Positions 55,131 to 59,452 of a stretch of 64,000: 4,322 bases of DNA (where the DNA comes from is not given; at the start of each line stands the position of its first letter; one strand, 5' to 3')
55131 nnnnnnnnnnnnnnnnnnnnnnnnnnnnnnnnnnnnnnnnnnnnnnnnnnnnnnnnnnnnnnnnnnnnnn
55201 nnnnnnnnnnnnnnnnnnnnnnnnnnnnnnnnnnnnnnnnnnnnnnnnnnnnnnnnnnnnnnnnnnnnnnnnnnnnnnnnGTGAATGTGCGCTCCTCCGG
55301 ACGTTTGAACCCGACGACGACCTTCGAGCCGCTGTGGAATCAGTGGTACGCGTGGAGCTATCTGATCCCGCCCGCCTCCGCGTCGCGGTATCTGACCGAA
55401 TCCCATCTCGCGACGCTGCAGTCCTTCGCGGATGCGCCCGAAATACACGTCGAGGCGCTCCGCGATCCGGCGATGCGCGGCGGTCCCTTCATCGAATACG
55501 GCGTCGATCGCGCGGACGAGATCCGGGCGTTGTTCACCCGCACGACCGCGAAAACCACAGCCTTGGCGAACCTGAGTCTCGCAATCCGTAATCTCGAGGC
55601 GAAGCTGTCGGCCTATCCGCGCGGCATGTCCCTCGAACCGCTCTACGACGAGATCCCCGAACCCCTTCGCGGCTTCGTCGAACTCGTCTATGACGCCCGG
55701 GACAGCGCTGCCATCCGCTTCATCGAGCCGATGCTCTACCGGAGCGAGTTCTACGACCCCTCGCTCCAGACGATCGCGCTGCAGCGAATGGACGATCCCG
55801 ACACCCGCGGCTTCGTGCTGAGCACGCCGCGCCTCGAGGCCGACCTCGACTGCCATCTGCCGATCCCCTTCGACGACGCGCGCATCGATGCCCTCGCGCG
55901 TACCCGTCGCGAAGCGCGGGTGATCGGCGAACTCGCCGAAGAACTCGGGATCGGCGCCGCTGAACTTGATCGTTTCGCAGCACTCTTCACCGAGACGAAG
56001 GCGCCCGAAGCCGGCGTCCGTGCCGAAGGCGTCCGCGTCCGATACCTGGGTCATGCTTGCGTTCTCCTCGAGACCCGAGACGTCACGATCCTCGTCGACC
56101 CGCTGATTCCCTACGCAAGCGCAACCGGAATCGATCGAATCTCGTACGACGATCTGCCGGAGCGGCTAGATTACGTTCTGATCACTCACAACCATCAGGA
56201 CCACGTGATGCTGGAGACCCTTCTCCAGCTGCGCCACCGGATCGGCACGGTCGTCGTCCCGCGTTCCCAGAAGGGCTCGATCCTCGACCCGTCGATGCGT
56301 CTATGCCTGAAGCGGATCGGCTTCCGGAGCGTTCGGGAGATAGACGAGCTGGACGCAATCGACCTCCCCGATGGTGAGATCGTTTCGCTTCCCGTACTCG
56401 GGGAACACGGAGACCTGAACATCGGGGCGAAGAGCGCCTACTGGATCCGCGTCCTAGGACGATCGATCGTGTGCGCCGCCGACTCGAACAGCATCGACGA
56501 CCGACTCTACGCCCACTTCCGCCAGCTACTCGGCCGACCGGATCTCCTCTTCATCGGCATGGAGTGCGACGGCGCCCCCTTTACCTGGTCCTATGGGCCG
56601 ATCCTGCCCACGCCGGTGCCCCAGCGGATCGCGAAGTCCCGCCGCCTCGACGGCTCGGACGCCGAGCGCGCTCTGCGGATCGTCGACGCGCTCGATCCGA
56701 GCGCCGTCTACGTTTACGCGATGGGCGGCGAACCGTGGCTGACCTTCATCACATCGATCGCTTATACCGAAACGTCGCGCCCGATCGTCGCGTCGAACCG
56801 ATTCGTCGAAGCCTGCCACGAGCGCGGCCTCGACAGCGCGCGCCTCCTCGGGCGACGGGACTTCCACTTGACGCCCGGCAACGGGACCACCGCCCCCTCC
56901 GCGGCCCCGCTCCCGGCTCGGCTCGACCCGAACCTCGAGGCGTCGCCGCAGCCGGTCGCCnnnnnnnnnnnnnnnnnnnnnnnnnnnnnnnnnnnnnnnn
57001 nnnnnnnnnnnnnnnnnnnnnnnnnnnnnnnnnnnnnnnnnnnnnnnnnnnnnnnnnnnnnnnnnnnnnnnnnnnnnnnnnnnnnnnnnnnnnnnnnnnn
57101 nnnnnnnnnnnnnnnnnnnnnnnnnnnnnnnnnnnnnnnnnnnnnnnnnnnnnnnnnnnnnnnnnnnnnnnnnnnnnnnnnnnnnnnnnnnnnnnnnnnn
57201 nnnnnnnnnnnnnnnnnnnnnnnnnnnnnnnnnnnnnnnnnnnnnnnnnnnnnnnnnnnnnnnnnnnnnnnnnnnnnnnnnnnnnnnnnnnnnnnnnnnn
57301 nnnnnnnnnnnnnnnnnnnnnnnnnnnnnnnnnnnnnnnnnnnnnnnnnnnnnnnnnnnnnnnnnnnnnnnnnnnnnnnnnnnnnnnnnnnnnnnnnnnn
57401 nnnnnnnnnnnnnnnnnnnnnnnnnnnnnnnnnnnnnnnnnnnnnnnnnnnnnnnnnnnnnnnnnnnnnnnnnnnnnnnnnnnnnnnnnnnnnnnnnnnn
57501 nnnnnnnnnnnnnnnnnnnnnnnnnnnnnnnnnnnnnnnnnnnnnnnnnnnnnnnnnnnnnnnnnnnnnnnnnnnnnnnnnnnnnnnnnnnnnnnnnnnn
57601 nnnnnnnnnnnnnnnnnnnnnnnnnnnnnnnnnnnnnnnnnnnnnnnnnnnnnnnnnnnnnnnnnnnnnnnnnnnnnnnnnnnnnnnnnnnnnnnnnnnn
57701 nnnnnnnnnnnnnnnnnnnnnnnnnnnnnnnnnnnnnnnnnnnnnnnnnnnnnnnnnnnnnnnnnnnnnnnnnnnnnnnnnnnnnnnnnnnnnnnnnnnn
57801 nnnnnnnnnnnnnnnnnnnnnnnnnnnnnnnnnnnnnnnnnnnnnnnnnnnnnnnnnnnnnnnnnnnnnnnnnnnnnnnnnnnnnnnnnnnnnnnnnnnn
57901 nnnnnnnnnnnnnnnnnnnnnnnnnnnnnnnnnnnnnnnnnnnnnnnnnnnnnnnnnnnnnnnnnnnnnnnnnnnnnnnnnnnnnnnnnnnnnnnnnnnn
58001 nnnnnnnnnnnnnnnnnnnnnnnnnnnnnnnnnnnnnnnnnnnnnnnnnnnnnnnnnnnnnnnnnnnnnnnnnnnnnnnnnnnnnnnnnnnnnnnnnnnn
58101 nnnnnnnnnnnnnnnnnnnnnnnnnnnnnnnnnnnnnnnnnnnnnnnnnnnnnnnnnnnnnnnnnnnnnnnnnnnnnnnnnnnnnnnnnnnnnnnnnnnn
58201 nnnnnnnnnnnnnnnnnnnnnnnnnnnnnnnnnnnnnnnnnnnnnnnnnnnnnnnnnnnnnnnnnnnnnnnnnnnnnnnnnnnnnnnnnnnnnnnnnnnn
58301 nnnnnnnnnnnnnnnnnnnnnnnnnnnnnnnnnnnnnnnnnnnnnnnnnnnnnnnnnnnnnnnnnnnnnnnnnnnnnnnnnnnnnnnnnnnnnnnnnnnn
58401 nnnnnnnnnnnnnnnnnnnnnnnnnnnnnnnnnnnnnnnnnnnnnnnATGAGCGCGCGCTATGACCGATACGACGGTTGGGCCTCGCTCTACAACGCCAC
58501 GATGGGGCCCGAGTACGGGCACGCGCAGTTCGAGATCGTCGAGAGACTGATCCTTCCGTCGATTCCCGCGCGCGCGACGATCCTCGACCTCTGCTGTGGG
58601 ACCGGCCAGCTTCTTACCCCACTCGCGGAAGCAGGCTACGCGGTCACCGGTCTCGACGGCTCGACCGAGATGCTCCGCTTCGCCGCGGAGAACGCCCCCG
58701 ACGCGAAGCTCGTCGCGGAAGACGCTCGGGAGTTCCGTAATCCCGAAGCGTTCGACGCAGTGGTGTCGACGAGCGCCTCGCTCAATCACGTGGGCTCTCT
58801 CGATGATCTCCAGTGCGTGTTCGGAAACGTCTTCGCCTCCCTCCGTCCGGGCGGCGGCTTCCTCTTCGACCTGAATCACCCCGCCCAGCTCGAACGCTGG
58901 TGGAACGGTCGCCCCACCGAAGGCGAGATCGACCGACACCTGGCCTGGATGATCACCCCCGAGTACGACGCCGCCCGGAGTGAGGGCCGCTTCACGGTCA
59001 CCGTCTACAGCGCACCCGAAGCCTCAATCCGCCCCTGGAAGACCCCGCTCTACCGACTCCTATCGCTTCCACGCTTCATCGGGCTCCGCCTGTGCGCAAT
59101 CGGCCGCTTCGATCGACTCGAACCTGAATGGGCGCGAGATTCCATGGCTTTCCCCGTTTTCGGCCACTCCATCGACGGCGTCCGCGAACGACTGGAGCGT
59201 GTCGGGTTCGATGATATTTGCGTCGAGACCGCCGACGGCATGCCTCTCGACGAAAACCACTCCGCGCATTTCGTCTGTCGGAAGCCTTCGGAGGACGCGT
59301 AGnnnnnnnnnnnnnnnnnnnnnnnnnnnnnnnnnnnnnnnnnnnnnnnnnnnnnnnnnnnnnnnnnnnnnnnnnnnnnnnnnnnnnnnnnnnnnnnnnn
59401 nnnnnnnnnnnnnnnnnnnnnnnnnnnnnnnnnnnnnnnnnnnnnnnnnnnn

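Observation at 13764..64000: Hybrid FAAL-PKS-NRPS assembly line of about 50 kb in two divergent operons, incomplete at the window edge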

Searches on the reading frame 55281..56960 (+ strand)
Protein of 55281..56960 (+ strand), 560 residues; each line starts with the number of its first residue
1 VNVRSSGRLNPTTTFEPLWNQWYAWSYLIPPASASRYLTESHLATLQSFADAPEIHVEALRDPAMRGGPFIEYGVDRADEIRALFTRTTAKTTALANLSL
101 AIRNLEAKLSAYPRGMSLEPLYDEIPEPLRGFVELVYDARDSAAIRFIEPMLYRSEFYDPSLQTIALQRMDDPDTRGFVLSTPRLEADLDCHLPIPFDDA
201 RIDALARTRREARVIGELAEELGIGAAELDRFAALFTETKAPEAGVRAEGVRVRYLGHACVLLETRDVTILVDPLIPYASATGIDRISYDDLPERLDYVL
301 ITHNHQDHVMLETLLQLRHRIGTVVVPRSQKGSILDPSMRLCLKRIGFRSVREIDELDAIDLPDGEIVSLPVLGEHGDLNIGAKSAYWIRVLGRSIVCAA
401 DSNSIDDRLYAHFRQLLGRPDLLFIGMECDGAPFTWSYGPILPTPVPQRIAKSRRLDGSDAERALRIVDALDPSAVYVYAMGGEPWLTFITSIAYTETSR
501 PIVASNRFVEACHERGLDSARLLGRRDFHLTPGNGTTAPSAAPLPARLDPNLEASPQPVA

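Call 50: search_solved_structures(query=window:55281-56960:+, max_evalue=0.001, show_alignments=1)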
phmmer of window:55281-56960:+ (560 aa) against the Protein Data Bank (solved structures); distinct sequences matched with E-value up to 0.001: 8.
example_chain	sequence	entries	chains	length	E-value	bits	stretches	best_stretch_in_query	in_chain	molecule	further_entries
8a90_A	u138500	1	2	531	8.8e-133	447.3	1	9-525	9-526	Non-heme diiron monooxygenase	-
4jo0_A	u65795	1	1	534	1e-117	397.6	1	13-528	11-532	CmlA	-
5kik_A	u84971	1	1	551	1e-117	397.6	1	13-528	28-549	CmlA protein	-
5kil_A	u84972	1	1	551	2.8e-117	396.1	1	13-528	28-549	CmlA protein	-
4qn9_A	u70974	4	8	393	1.5e-08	37.2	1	238-323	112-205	N-acyl-phosphatidylethanolamine-hydrolyzing phospholipase D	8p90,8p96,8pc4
3x2z_A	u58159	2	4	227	1.2e-05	27.6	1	250-309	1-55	UPF0173 metal-dependent hydrolase TM_1162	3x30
3x2y_A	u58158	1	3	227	0.0003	23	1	250-309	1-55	UPF0173 metal-dependent hydrolase TM_1162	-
3x2x_A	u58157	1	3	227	0.0003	23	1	250-309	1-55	UPF0173 metal-dependent hydrolase TM_1162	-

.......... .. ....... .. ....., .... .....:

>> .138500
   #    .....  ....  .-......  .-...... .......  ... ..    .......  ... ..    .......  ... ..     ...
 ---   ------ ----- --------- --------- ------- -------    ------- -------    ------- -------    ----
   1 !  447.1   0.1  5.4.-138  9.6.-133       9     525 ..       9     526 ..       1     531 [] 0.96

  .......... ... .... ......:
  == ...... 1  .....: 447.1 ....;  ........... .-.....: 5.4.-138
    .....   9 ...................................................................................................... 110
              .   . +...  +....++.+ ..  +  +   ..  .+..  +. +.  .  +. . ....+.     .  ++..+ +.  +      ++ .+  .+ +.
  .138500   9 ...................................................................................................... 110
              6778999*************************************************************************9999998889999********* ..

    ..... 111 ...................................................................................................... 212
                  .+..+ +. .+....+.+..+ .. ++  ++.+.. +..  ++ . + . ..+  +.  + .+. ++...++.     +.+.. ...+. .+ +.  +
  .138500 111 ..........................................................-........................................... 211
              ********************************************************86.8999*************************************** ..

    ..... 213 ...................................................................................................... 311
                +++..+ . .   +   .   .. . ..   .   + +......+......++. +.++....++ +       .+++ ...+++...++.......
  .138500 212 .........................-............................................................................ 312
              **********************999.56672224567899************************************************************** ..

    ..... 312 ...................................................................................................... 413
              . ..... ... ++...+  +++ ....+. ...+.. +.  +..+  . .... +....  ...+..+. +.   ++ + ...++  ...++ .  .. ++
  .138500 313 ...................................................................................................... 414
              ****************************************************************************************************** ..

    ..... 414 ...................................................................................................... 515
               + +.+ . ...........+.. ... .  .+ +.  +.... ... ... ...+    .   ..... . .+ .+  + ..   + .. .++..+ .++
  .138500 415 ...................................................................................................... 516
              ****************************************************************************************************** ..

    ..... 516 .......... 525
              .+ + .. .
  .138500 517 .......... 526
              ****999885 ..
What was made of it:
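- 55281..58451 (+): Fusion protein: CmlA/FrsH-like diiron beta-hydroxylase (about 55302-56864), TubC_N docking domain (about 57034-57174) and thioester reductase (about 57319-58394). PDB 8A90 E 9e-133 and CmlA 4JO0 E 1e-117, with HNHQDH retained (call 50).
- On CmlA/FrsH-type carrier-protein-dependent diiron beta-hydroxylases: Residues 9-528 align end to end with 8A90 and 4JO0, and HNHQDH is present (call 50).
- Closest known: CmlA. Same: The CmlA_N plus metallo-beta-lactamase architecture is full length, and the HxHxDH metal motif is present (E 9e-133 and 1e-117, call 50).
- The CmlA part is full length against 8A90 and 4JO0 (call 50).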

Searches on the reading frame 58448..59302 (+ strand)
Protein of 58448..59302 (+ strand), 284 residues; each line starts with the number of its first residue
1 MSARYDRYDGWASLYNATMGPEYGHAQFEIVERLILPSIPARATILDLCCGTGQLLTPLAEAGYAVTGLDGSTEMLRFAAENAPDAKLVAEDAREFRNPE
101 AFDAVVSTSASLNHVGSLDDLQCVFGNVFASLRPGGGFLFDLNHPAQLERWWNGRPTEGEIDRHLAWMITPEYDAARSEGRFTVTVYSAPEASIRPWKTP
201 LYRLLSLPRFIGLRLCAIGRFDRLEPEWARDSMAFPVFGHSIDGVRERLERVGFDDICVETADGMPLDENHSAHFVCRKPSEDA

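Call 6: search_protein_families(library=pfam, proteins=[window:58448-59302:+], max_evalue=0.00001)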
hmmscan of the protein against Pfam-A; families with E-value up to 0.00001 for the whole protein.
window:58448-59302:+ (284 aa): 5 families
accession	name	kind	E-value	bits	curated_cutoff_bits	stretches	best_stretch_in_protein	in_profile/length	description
PF13649.12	Methyltransf_25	-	4.2e-18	66.3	27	1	45-136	1-97/97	Methyltransferase domain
PF08241.18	Methyltransf_11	-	2.2e-14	54.3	21.2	1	46-140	1-95/95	Methyltransferase domain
PF08242.18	Methyltransf_12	-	2.7e-12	47.7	30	1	46-137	1-97/98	Methyltransferase domain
PF13489.12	Methyltransf_23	-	3.9e-11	43.4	27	1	30-154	12-135/164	Methyltransferase domain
PF13847.12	Methyltransf_31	-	1.5e-10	41.4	27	1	43-141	5-110/145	Methyltransferase domain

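Call 19: search_protein_families(library=ncbifam, proteins=[window:58448-59302:+], max_evalue=0.01)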
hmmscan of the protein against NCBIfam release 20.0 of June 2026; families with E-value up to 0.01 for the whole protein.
window:58448-59302:+ (284 aa): 27 families (the best 25 are shown)
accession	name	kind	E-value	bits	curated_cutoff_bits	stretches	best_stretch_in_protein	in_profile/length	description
NF041820.1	daptide_MTase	equivalog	8.8e-15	54.8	175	1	42-150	37-152/243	daptide-type RiPP biosynthesis methyltransferase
NF043040.1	corrin_prot_MT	hypoth_equivalog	1.1e-12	47.9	180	1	33-138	32-145/216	corrinoid protein-associated methyltransferase CpaM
TIGR01983.1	UbiG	equivalog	6.7e-09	35.4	102.95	1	42-140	50-151/228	bifunctional 2-polyprenyl-6-hydroxyphenol methylase/3-demethylubiquinol 3-O-methyltransferase UbiG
TIGR02072.1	BioC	equivalog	7.5e-09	35.7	184.95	1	41-142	34-134/244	malonyl-ACP O-methyltransferase BioC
NF045667.1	MTase_DVU1556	equivalog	9.1e-09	35.1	155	1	38-138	19-117/213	DVU_1556 family methyltransferase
NF051855.1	GlySarMtaseBact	equivalog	1.1e-07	31.8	350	1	43-141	55-159/259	glycine/sarcosine N-methyltransferase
NF001244.0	PRK00216.1-5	equivalog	1.9e-07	30.6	216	1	42-96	49-112/236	bifunctional demethylmenaquinone methyltransferase/2-methoxy-6-polyprenyl-1,4-benzoquinol methylase UbiE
TIGR02021.1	BchM-ChlM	equivalog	2.3e-07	30.4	158.9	1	40-107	53-124/218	magnesium protoporphyrin IX methyltransferase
TIGR01934.1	MenG_MenH_UbiE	subfamily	2.9e-07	30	158.35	1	41-96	39-100/223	ubiquinone/menaquinone biosynthesis methyltransferase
NF002463.0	PRK01683.1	equivalog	7.8e-07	29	297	1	42-136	32-124/258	trans-aconitate 2-methyltransferase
NF010703.0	PRK14103.1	equivalog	1.1e-06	28.3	320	1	43-121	31-108/256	trans-aconitate 2-methyltransferase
TIGR03534.1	RF_mod_PrmC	equivalog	1e-05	25.2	199.1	1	34-105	79-160/253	peptide chain release factor N(5)-glutamine methyltransferase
NF001241.0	PRK00216.1-2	equivalog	1.4e-05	24.8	327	1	42-115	52-125/231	demethylmenaquinone methyltransferase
NF009639.0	PRK13168.1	equivalog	3.2e-05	23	458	1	42-89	301-348/446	23S rRNA (uracil(1939)-C(5))-methyltransferase RlmD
NF007610.0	PRK10258.1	equivalog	0.00015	21.2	342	1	43-140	44-138/251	malonyl-ACP O-methyltransferase BioC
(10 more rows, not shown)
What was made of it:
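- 58448..59302 (+): Class I SAM methyltransferase, the predicted N,N-dimethylase of the Dmaq pathway. Best NCBIfam hit is the daptide amine MTase, below its cutoff (call 19).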

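Call 61: find_encoding_contigs(protein=window:58448-59302:+, flank=10000, max_places=3)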
Protein window:58448-59302:+ (284 aa): no gene with exactly this product is on record in the collection.
